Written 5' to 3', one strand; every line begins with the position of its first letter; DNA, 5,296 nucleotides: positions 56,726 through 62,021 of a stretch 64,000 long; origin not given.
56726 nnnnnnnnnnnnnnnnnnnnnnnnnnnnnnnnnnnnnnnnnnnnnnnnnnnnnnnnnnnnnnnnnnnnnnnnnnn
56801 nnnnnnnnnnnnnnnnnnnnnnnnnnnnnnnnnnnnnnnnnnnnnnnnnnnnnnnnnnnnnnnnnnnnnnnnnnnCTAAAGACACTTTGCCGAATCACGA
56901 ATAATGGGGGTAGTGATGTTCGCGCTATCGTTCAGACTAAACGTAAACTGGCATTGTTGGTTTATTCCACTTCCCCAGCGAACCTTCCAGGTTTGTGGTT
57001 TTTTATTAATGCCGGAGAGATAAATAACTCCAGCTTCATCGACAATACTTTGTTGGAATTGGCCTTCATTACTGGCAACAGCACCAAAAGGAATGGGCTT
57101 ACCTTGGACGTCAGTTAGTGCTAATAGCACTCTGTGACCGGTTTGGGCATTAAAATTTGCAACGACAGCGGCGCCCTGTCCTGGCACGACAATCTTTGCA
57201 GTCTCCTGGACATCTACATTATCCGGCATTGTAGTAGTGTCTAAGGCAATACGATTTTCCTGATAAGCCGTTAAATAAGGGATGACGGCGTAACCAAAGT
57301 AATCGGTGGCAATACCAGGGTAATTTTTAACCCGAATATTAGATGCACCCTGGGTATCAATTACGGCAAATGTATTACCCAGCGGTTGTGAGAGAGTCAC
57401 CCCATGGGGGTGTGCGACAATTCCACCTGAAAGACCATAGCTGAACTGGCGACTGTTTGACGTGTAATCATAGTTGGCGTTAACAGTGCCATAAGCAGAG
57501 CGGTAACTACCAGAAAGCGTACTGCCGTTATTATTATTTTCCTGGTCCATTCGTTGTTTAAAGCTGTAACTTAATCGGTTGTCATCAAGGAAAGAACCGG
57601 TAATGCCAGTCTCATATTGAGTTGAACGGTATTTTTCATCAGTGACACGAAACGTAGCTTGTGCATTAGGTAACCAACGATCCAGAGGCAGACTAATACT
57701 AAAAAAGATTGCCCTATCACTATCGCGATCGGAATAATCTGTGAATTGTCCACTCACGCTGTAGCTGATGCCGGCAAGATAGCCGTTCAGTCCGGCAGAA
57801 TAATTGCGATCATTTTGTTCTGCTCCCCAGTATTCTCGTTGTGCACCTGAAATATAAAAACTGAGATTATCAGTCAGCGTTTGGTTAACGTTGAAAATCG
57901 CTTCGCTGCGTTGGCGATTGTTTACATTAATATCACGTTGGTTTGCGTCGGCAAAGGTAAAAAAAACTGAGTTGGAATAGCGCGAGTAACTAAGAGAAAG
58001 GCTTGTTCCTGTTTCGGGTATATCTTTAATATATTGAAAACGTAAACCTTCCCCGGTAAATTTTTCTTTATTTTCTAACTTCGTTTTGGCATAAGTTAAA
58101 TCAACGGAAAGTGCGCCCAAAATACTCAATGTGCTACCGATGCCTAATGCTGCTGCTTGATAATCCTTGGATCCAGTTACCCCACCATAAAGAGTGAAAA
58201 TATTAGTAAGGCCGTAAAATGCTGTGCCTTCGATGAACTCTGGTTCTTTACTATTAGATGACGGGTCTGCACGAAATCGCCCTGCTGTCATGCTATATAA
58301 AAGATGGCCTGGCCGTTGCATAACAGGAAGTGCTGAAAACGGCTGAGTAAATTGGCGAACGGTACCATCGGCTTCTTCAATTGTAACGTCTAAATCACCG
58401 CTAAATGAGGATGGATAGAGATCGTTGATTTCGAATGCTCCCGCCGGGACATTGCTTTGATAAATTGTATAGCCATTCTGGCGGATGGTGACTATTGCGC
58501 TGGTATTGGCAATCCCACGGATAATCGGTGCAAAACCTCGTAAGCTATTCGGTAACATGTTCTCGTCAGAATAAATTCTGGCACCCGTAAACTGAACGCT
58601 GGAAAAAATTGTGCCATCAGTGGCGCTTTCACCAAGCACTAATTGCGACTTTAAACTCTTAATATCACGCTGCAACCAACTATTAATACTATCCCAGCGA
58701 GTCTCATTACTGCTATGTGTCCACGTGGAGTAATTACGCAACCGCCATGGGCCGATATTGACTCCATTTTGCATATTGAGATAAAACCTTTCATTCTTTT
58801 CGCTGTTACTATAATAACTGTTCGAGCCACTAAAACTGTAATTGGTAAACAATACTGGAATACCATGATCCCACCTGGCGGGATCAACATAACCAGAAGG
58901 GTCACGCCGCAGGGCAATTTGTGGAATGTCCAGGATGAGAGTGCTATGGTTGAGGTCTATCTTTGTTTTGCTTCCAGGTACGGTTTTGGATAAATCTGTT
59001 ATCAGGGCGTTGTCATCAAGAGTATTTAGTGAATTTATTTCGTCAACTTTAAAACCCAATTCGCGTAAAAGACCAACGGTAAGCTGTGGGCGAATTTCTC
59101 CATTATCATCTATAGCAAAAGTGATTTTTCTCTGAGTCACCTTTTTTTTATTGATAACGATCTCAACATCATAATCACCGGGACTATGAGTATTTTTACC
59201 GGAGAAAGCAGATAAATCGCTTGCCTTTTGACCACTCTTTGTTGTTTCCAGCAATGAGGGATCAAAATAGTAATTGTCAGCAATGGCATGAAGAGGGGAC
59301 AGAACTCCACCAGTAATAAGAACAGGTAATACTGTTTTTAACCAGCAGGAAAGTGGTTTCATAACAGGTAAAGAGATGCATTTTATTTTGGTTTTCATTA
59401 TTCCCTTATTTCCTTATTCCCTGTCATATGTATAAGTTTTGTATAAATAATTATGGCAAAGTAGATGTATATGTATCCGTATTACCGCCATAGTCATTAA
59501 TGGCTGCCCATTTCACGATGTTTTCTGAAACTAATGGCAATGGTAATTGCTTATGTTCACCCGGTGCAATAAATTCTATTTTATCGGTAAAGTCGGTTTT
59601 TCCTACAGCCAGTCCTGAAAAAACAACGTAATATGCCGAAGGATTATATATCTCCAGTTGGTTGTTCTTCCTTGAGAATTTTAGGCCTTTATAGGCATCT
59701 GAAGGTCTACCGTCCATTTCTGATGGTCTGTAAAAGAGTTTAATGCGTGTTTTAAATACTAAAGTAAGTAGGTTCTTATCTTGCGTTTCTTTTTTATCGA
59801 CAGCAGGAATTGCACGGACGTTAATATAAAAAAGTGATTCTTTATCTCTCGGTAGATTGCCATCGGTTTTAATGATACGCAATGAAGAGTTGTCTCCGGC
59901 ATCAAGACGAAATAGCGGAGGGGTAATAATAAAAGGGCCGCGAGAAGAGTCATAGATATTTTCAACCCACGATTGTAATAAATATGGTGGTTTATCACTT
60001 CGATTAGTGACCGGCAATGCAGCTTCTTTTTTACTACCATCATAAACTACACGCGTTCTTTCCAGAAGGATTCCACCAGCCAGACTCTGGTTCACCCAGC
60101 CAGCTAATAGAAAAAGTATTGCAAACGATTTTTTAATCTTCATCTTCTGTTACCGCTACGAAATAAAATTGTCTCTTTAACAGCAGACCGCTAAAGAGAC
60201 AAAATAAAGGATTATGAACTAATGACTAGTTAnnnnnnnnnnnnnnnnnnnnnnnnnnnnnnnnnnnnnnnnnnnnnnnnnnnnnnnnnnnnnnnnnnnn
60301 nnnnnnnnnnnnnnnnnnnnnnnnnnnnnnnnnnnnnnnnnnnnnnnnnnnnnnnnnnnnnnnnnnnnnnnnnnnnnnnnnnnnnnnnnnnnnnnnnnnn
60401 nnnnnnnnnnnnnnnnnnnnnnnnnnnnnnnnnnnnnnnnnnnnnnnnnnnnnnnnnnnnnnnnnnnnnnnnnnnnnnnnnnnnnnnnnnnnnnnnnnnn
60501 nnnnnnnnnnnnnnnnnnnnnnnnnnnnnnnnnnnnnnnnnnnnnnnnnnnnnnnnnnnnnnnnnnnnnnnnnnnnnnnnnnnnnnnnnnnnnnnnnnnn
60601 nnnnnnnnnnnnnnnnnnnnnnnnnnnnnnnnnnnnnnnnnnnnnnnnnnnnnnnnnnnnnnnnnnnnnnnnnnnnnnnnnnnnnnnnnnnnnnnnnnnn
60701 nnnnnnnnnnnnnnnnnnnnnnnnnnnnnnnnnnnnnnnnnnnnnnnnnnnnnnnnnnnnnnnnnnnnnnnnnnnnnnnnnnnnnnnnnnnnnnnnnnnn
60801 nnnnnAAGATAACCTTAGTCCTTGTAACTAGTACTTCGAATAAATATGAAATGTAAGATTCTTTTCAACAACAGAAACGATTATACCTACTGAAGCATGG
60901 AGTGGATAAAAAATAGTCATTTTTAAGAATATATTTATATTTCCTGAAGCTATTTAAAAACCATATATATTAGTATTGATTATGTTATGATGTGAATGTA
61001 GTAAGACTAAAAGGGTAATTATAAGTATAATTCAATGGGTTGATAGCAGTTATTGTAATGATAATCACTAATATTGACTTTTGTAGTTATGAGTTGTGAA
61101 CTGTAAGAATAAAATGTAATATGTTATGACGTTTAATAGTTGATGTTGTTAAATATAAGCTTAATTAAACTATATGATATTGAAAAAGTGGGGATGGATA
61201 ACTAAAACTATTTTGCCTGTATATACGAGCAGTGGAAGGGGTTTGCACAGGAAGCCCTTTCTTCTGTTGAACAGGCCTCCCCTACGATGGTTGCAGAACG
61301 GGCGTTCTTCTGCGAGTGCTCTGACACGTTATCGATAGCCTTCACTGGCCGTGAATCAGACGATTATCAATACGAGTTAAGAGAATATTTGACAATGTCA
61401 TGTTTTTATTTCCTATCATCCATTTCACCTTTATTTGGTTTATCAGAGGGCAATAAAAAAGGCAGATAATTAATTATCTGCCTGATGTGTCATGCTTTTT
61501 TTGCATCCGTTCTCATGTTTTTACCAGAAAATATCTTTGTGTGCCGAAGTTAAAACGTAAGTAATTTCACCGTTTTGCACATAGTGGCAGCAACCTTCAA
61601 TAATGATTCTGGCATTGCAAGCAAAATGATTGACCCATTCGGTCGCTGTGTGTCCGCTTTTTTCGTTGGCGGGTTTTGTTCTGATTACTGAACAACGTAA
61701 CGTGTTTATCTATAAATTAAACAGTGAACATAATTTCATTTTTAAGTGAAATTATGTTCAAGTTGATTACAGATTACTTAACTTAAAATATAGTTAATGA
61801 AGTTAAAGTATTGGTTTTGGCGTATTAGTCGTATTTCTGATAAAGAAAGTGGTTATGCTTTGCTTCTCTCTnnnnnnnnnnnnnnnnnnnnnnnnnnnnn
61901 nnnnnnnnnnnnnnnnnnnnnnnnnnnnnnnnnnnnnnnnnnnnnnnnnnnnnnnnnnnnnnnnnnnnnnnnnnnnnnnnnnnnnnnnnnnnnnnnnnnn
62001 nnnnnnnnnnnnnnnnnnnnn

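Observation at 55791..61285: Low-GC yraHIJK chaperone-usher fimbrial operon with a 480-bp AT-rich control region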

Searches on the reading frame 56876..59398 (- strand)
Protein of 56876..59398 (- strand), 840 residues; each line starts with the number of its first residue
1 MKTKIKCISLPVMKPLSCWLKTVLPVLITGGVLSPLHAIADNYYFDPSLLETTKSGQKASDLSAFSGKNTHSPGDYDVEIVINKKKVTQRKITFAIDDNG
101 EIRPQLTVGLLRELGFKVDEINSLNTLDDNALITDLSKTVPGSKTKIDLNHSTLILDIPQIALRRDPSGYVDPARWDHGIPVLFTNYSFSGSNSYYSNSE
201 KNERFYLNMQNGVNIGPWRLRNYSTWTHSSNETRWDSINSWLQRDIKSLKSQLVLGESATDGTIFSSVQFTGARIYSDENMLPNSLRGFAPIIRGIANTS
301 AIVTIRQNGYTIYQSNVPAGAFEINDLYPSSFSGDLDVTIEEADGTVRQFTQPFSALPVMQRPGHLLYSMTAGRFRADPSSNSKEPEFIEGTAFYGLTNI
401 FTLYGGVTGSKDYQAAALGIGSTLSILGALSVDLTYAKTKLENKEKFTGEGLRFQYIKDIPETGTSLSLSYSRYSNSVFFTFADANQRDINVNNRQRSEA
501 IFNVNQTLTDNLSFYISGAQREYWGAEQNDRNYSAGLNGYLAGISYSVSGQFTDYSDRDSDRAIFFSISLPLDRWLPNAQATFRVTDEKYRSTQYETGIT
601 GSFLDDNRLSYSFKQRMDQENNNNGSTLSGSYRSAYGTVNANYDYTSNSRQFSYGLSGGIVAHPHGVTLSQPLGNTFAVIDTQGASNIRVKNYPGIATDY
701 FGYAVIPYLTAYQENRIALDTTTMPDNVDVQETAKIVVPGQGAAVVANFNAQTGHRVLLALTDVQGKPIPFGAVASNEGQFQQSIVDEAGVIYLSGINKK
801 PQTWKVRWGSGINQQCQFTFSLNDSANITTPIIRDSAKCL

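Call 11: search_protein_families(library=pfam, proteins=[window:56876-59398:-])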
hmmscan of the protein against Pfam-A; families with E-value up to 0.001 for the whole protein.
window:56876-59398:- (840 aa): 3 families
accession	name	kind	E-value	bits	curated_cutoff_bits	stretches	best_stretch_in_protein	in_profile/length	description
PF00577.26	Usher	-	5e-194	646.6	27.1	1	206-749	1-549/549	Outer membrane usher protein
PF13954.11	PapC_N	-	1.5e-37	129.3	27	1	44-190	1-145/146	PapC N-terminal domain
PF13953.12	PapC_C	-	3.5e-17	62.4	27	1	758-823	1-65/66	PapC C-terminal domain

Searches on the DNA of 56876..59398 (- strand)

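Call 14: search_dna_similar(query=window:56876-59398:-, collection=ecoli_genomes, mode=distant, max_rows=30, rows=spread)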
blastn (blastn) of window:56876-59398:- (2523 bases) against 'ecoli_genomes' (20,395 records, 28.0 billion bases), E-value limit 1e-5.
Records with a match: 4594; places in all: 5584; records where one place covers at least 80% of the query: 1.
Genomes with a match: 4591 of 5426; with a place that covers at least 80% of the query: 1. Places per genome that has any: lowest 1, median 1, highest 3. On chromosomes: 5581 places; on plasmids: 3.
Best place of each record, by identity: >=99% 1; 80-90% 2; 60-80% 4591.
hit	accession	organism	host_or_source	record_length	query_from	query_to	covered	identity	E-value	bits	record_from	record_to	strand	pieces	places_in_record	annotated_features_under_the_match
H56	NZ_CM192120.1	Escherichia coli strain MEW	Pagophila eburnea (ivory gull)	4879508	1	2523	100%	99.8%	0e+0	4528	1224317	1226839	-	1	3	fimbria/pilus outer membrane usher protein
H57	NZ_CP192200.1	Escherichia coli strain DSM 103263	chicken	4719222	616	2463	43%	67.8%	4e-55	360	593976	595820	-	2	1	yraJ: fimbria/pilus outer membrane usher protein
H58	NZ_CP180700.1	Escherichia coli strain CUPS05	Slaughterhouse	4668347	616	2463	43%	67.7%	2e-53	356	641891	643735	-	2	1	yraJ: fimbria/pilus outer membrane usher protein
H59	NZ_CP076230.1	Escherichia coli O157:H7 strain Rafaela_II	Rectal swab of live bovine cattle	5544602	616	2463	43%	67.6%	6e-59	365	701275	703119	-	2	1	yraJ: fimbria/pilus outer membrane usher protein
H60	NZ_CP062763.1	Escherichia coli O157:H7 strain Z885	Bovine Faeces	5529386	616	2463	43%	67.6%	6e-59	365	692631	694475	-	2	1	yraJ: fimbria/pilus outer membrane usher protein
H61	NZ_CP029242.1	Escherichia coli strain ECCRA-119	feces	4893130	616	2463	43%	67.5%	3e-57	354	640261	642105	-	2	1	yraJ: fimbria/pilus outer membrane usher protein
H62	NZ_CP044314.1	Escherichia coli strain RM9245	feces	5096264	616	2463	43%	67.5%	3e-57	354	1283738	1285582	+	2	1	yraJ: fimbria/pilus outer membrane usher protein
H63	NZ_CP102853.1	Escherichia coli strain 573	Gallus gallus (chicken)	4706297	616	2463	43%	67.5%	3e-57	354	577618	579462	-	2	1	yraJ: fimbria/pilus outer membrane usher protein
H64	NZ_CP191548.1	Escherichia coli strain 19451123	patient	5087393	616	2463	43%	67.5%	3e-57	354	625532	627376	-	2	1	yraJ: fimbria/pilus outer membrane usher protein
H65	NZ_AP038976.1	Escherichia coli O103:H2 strain 129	Homo sapiens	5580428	616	2463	43%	67.5%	3e-57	354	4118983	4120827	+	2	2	yraJ: fimbria/pilus outer membrane usher protein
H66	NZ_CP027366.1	Escherichia coli strain 89-3156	missing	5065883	616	2463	43%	67.5%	2e-58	354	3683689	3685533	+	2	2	yraJ: fimbria/pilus outer membrane usher protein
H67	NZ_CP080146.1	Escherichia coli strain PK8276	chicken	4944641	616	2463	43%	67.5%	2e-53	347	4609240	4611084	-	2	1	yraJ: fimbria/pilus outer membrane usher protein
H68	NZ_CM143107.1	Escherichia coli strain R2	chicken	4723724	616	2463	43%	67.5%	2e-53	344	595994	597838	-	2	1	yraJ: fimbria/pilus outer membrane usher protein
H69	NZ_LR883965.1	Escherichia coli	Vulpes vulpes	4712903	616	2463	43%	67.4%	3e-57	349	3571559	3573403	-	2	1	yraJ: fimbria/pilus outer membrane usher protein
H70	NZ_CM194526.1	Escherichia coli strain 361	Homo sapiens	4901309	616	2463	43%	67.4%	2e-53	343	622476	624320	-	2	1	yraJ: fimbria/pilus outer membrane usher protein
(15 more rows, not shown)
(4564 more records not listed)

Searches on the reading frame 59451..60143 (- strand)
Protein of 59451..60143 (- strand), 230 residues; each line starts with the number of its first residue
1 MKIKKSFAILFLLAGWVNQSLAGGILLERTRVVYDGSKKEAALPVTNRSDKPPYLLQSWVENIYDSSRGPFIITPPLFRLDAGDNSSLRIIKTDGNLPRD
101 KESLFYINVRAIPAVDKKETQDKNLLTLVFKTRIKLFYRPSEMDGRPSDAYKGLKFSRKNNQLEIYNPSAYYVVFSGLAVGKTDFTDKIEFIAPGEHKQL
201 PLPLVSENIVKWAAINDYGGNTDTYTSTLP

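Call 11: search_protein_families(library=pfam, proteins=[window:59451-60143:-])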
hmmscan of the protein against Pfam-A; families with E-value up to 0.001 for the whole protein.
window:59451-60143:- (230 aa): 2 families
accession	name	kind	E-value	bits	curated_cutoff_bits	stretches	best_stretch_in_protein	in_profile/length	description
PF00345.26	PapD_N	-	8.8e-39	132.8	23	1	24-143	1-125/126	Pili and flagellar-assembly chaperone, PapD N-terminal domain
PF02753.23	PapD_C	-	4.6e-11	43.3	22.8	1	167-222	3-62/63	Pili assembly chaperone PapD, C-terminal domain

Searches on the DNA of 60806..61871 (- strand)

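Call 73: search_dna_similar(query=window:60806-61871:-, collection=ecoli_genomes, mode=distant, max_rows=15, rows=spread)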
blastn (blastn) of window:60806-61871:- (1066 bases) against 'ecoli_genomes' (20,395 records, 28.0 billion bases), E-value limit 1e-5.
Records with a match: 5296; places in all: 6377; records where one place covers at least 80% of the query: 1.
Genomes with a match: 5296 of 5426; with a place that covers at least 80% of the query: 1. Places per genome that has any: lowest 1, median 1, highest 3. On chromosomes: 6375 places; on plasmids: 2.
Best place of each record, by identity: 95-99% 1; 90-95% 4142; 80-90% 1125; 60-80% 28.
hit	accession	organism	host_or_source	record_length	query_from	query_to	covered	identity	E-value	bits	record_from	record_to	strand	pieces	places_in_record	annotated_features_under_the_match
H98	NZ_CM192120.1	Escherichia coli strain MEW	Pagophila eburnea (ivory gull)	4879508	1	1066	100%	99.0%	0e+0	1874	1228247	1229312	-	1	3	agaI: galactosamine-6-phosphate isomerase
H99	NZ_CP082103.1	Escherichia coli strain MS15046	Homo sapiens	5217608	527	592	6%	83.3%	3e-8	71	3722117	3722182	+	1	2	agaD: PTS galactosamine transporter subunit IID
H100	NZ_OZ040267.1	Escherichia coli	-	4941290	527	592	6%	83.3%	3e-8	71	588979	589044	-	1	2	agaD: PTS galactosamine transporter subunit IID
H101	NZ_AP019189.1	Escherichia coli strain M217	Homo sapiens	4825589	481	527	4%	91.5%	1e-7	68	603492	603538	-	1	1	agaB: PTS galactosamine transporter subunit IIB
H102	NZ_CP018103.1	Escherichia coli strain MRSN352231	Homo sapiens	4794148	481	527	4%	91.5%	1e-7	68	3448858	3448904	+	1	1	agaB: PTS galactosamine transporter subunit IIB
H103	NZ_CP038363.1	Escherichia coli O157:H7 strain F7349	missing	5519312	481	527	4%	91.5%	1e-7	68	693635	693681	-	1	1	agaB: PTS galactosamine transporter subunit IIB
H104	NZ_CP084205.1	Escherichia coli strain EC2648-R1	conjugation assay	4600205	481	527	4%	91.5%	1e-7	68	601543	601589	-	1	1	agaB: PTS galactosamine transporter subunit IIB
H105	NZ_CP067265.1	Escherichia coli strain ABW_S38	waste water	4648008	481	527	4%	91.5%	1e-7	68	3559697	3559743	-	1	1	agaB: PTS galactosamine transporter subunit IIB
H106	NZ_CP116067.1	Escherichia coli strain DETEC-S792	ICU staff rectal swab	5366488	481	527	4%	91.5%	1e-7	68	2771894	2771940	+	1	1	agaB: PTS galactosamine transporter subunit IIB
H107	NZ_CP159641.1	Escherichia coli strain Z226-6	hospital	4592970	481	527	4%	91.5%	1e-7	68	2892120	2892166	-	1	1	agaB: PTS galactosamine transporter subunit IIB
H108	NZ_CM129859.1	Escherichia coli strain SW07096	wastewater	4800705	481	527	4%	91.5%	1e-7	68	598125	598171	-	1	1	agaB: PTS galactosamine transporter subunit IIB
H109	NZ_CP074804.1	Escherichia coli strain 88_1577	bovine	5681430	481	527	4%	91.5%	1e-7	68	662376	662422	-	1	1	agaB: PTS galactosamine transporter subunit IIB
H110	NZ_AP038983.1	Escherichia coli O103:H2 strain CEC12044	Homo sapiens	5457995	481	527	4%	91.5%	1e-7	68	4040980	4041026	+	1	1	agaB: PTS galactosamine transporter subunit IIB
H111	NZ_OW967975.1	Escherichia coli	Homo sapiens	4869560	481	527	4%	91.5%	1e-7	68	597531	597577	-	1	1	agaB: PTS galactosamine transporter subunit IIB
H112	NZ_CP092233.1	Escherichia coli strain M37H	river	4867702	481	527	4%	89.4%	4e-6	64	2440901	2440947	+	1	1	agaB: PTS galactosamine transporter subunit IIB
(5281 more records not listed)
